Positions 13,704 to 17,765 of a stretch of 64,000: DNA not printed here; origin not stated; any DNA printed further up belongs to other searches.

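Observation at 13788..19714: Strongly promoted single gene for a 1253-aa coiled-coil / His-Cys-module / LRR-like protein, convergent with a four-gene operon of small polytopic membrane proteins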

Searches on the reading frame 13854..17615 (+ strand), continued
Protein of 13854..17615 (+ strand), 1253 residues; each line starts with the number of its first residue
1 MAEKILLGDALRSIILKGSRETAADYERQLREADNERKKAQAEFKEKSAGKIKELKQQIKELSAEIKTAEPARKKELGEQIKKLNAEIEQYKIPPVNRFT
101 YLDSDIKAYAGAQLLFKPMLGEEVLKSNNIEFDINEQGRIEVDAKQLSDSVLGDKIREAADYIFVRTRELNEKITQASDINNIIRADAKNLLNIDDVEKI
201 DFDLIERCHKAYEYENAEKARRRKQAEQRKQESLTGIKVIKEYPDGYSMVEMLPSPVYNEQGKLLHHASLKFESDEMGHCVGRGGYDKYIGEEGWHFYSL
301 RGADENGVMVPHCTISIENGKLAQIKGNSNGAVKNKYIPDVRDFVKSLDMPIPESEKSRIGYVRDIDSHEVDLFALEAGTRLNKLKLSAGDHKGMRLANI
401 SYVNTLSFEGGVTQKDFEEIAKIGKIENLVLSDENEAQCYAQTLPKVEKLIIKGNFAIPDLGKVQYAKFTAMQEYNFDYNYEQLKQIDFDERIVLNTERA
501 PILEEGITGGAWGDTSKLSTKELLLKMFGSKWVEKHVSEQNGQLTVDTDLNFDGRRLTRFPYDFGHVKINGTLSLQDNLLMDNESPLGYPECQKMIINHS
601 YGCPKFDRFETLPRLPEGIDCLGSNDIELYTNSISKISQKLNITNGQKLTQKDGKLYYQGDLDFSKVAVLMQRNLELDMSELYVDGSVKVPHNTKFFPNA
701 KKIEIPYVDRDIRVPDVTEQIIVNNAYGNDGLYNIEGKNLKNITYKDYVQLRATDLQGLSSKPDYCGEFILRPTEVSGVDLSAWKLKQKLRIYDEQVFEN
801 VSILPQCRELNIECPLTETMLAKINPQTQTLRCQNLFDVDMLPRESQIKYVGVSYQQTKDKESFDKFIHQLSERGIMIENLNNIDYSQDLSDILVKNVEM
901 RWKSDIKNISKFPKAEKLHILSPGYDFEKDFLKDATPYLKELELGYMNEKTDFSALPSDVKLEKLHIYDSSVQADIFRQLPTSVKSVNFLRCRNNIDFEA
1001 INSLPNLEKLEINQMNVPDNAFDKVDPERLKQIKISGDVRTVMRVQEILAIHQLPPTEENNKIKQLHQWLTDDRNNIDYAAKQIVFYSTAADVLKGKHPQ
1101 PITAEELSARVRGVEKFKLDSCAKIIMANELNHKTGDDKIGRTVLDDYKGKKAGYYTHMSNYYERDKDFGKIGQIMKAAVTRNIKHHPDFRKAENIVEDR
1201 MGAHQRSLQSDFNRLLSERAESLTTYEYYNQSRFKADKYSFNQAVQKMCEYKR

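Call 55: list_cluster_members(proteins=[P0001, P0005, P0013, P0016, P0018, P0022, P0024, P0030, P0078, P0086])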
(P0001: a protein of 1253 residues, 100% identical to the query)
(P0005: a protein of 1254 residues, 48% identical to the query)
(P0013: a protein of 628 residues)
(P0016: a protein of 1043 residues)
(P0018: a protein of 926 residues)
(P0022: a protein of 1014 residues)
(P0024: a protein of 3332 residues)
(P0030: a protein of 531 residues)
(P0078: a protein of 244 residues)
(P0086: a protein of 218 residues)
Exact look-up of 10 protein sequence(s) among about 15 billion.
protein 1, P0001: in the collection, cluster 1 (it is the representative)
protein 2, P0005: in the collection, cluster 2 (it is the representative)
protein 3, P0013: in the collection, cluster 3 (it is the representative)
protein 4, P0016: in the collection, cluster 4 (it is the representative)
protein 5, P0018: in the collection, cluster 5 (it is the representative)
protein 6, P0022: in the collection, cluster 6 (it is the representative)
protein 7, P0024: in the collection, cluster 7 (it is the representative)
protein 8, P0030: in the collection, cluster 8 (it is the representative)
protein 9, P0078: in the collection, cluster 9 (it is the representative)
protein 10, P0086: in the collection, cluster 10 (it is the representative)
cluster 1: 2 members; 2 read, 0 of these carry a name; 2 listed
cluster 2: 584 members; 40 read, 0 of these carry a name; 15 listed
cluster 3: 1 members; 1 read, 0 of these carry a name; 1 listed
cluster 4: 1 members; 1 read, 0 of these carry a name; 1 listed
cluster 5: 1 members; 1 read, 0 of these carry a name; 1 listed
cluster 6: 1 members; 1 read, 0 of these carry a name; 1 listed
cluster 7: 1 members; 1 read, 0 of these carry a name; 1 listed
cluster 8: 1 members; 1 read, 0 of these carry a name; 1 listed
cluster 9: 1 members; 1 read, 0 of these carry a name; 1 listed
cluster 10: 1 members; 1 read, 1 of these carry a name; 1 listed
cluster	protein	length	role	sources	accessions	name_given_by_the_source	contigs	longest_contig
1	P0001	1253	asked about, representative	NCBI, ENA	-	-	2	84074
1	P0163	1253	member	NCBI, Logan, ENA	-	-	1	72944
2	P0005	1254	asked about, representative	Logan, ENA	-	-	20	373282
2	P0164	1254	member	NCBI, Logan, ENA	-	-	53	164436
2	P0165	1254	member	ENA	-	-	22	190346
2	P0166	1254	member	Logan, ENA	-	-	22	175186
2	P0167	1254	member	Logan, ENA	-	-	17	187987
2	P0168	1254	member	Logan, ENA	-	-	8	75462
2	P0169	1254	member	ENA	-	-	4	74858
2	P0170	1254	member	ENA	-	-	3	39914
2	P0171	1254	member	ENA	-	-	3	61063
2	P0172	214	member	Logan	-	-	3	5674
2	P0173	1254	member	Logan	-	-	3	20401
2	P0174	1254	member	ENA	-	-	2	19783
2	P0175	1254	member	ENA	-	-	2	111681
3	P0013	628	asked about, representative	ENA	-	-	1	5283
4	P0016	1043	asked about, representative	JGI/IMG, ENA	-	-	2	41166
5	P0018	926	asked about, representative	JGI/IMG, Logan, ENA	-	-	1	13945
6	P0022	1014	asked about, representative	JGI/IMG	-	-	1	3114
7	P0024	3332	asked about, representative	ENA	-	-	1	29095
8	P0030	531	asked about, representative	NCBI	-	-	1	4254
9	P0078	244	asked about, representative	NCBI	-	-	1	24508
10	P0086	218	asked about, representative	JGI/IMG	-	hypothetical protein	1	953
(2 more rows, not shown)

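Call 89: find_encoding_contigs(protein=P0003, flank=7000, max_places=1)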
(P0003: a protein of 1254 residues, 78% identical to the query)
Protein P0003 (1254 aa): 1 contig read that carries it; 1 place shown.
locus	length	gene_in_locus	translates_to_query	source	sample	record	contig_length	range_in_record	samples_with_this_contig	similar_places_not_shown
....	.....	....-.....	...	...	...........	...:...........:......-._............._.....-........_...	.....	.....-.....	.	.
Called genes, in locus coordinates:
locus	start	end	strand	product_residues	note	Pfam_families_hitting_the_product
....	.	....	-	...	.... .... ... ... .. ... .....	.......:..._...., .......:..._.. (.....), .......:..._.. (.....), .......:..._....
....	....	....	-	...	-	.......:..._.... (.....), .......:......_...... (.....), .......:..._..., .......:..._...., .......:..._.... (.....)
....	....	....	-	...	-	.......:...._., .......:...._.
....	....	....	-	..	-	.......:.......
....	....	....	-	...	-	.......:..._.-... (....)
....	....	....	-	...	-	-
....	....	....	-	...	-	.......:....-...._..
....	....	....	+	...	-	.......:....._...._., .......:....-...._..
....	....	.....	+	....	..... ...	-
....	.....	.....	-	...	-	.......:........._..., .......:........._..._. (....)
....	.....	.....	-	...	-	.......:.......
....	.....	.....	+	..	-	?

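Call 90: find_encoding_contigs(protein=P0007, flank=7000, max_places=1)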
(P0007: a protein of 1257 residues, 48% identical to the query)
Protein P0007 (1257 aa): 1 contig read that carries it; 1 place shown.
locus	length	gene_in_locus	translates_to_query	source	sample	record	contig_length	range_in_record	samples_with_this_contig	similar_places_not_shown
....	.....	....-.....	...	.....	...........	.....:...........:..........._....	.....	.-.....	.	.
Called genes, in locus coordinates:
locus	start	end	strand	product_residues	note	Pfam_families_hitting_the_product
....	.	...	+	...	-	?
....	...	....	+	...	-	-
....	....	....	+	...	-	-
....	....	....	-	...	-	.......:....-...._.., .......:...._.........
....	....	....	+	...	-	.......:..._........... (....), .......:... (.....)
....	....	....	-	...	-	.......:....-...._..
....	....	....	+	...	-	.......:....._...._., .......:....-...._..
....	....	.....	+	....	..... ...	-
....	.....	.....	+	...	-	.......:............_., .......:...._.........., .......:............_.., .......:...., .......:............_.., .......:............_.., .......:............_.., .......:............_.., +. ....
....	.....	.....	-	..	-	?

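Call 91: find_encoding_contigs(protein=P0006, flank=7000, max_places=1)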
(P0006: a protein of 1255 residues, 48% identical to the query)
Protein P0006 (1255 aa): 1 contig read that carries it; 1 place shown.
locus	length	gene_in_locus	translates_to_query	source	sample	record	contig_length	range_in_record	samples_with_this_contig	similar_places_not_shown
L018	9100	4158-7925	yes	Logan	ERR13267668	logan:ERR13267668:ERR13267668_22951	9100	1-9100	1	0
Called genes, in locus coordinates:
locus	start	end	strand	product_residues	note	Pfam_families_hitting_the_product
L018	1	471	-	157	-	?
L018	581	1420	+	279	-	PF06888:Put_Phosphatase (weak), PF12710:HAD (faint)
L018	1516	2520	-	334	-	PF00579:tRNA-synt_1b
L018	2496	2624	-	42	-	-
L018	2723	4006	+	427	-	PF02403:Seryl_tRNA_N, PF00587:tRNA-synt_2b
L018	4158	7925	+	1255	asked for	-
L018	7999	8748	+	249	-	PF08003:Methyltransf_9, PF01209:Ubie_methyltran, PF01728:FtsJ, PF13489:Methyltransf_23, PF06325:PrmA, PF08241:Methyltransf_11, PF08242:Methyltransf_12, PF13649:Methyltransf_25, +3 more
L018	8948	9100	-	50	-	?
